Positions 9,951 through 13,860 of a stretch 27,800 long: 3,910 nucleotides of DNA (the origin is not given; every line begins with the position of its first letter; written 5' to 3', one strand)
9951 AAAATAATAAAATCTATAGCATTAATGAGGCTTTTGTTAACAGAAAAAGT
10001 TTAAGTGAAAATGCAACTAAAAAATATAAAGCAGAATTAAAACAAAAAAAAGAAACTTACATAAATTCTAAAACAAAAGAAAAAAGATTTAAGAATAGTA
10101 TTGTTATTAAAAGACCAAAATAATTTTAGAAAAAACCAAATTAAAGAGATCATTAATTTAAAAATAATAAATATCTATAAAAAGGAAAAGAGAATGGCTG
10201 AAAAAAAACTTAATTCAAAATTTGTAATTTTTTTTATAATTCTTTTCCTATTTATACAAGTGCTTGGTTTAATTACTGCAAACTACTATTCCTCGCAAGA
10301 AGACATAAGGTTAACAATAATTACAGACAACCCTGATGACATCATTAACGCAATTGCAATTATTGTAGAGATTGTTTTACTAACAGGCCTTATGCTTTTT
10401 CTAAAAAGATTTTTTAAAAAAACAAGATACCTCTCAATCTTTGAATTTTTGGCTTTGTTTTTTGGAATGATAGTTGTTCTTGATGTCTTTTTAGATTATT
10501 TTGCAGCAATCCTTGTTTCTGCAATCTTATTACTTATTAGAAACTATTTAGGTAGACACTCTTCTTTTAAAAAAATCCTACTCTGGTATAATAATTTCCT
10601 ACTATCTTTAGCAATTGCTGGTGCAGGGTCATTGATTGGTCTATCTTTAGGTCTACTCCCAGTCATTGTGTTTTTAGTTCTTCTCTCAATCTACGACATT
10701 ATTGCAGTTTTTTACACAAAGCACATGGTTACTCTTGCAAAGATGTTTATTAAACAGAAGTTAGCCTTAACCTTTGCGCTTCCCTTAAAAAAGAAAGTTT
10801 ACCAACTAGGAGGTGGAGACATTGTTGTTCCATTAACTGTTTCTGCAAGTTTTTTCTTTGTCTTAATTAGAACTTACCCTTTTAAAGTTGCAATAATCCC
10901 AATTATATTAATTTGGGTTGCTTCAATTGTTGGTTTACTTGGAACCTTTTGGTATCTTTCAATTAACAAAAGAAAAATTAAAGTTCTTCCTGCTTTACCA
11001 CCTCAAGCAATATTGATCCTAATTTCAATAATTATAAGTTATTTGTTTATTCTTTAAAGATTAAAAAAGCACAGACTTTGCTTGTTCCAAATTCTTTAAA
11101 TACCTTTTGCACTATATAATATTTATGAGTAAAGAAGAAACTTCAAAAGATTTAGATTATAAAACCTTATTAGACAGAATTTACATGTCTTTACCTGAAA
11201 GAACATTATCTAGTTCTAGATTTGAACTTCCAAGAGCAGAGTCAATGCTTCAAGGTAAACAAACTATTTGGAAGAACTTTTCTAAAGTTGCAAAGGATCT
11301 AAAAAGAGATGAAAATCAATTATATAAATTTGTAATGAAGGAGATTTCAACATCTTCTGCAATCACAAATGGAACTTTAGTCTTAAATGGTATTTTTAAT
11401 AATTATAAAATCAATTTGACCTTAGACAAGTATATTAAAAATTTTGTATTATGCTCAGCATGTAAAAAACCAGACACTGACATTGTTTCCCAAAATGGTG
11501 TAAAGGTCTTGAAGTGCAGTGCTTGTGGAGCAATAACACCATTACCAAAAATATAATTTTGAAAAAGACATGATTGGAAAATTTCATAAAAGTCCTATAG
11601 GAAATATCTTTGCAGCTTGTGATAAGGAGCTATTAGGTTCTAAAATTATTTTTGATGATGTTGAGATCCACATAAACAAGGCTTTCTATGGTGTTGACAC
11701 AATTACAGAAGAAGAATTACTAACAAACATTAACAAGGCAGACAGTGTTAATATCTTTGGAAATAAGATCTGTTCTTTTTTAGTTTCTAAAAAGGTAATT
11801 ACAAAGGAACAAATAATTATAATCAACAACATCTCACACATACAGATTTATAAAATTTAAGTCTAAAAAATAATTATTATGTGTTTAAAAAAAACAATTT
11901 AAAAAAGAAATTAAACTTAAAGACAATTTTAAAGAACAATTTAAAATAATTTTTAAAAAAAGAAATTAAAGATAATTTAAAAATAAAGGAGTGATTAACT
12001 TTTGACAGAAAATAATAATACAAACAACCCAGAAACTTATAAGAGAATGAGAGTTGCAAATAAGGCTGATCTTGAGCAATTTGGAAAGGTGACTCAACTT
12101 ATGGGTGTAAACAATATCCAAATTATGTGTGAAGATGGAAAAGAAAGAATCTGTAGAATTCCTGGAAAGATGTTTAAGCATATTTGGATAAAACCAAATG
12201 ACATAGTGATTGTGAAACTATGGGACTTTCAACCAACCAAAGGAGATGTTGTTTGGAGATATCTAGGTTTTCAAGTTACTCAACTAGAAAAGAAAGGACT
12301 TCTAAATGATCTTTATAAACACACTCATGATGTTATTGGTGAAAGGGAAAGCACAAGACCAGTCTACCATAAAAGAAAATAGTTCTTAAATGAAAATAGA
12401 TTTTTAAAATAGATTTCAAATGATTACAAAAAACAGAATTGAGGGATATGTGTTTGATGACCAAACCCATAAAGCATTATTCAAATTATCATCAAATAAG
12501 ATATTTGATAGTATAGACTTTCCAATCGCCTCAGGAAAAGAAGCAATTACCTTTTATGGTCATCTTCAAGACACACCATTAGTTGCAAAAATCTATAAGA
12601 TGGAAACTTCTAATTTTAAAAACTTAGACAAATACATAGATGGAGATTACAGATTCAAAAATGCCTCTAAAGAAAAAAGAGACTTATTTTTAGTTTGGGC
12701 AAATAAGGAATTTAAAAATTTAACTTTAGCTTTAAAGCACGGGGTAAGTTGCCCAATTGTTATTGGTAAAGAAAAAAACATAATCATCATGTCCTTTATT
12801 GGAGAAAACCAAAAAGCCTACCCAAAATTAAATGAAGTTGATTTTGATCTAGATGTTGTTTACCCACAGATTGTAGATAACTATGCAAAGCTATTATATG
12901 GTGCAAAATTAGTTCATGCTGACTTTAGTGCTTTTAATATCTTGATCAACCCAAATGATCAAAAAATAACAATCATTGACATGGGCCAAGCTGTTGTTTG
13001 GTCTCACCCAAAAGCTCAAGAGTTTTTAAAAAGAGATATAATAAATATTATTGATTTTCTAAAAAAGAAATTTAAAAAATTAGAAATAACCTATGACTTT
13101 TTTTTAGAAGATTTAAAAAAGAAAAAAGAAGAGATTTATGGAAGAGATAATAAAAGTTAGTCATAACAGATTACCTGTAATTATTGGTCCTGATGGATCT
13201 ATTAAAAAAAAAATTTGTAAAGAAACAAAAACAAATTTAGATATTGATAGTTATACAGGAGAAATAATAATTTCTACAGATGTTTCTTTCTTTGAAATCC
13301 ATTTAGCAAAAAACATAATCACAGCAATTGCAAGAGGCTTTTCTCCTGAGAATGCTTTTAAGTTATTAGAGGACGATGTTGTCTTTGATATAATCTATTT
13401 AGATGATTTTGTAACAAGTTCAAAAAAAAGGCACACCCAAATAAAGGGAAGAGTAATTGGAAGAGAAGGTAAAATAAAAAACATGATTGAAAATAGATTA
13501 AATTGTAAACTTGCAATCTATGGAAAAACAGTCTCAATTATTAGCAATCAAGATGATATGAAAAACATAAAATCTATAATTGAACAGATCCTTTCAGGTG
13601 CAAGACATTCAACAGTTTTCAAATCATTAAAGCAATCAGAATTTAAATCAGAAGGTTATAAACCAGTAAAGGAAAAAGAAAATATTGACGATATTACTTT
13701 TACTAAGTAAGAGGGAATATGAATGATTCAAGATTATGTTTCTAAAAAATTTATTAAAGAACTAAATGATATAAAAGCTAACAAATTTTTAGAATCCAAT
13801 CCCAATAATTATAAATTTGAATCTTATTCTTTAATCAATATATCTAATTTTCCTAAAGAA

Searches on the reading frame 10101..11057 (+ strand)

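Call 53: search_protein_families(library=pfam, proteins=[window:10101-11057:+], max_evalue=0.001)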
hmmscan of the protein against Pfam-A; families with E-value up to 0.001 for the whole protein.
window:10101-11057:+ (318 aa): 1 family
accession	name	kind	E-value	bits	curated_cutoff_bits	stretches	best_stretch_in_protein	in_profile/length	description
PF06550.16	SPP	-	8e-18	65.4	23.9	1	48-230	3-181/283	Signal-peptide peptidase, presenilin aspartyl protease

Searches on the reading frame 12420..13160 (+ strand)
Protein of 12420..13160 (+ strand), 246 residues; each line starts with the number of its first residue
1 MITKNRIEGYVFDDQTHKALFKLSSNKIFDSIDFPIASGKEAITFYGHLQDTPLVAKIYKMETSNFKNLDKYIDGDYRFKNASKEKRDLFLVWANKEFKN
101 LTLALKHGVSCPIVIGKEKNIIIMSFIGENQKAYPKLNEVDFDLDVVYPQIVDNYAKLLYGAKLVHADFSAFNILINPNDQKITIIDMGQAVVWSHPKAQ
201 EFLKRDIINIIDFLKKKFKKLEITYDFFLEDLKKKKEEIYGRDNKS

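Call 53: search_protein_families(library=pfam, proteins=[window:12420-13160:+], max_evalue=0.001)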
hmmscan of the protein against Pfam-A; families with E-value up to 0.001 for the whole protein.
window:12420-13160:+ (246 aa): 2 families
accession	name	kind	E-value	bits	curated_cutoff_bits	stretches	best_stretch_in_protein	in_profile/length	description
PF01163.29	RIO1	-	7.2e-51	172.9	22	1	50-222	9-181/187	RIO domain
PF03109.22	ABC1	-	5.4e-06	26.2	22.9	1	108-211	129-233/244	ABC1 atypical kinase-like domain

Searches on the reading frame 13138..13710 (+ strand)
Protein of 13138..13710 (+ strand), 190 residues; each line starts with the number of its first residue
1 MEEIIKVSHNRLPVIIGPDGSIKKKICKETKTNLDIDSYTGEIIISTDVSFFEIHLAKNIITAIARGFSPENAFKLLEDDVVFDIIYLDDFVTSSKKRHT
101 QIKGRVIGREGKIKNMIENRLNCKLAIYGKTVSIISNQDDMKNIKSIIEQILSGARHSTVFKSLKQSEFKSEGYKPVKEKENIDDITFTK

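Call 53: search_protein_families(library=pfam, proteins=[window:13138-13710:+], max_evalue=0.001)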
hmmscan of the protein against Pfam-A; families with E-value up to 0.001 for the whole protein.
window:13138-13710:+ (190 aa): 4 families
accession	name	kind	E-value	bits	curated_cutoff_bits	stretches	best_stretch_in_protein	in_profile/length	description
PF21800.4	KH_KRR1_2nd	-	2.6e-09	37.4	27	1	82-153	2-72/91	KRR1 small subunit processome component, second KH domain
PF00013.35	KH_1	-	5.6e-07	29.7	21.5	1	3-45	2-50/66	KH domain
PF22675.2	KH-I_KHDC4-BBP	-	2.5e-05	24.5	30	0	99-131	4-36/76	KHDC4/BBP-like, KH-domain type I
PF13184.12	KH_5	-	0.00025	21.6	27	0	91-158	7-65/69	NusA-like KH domain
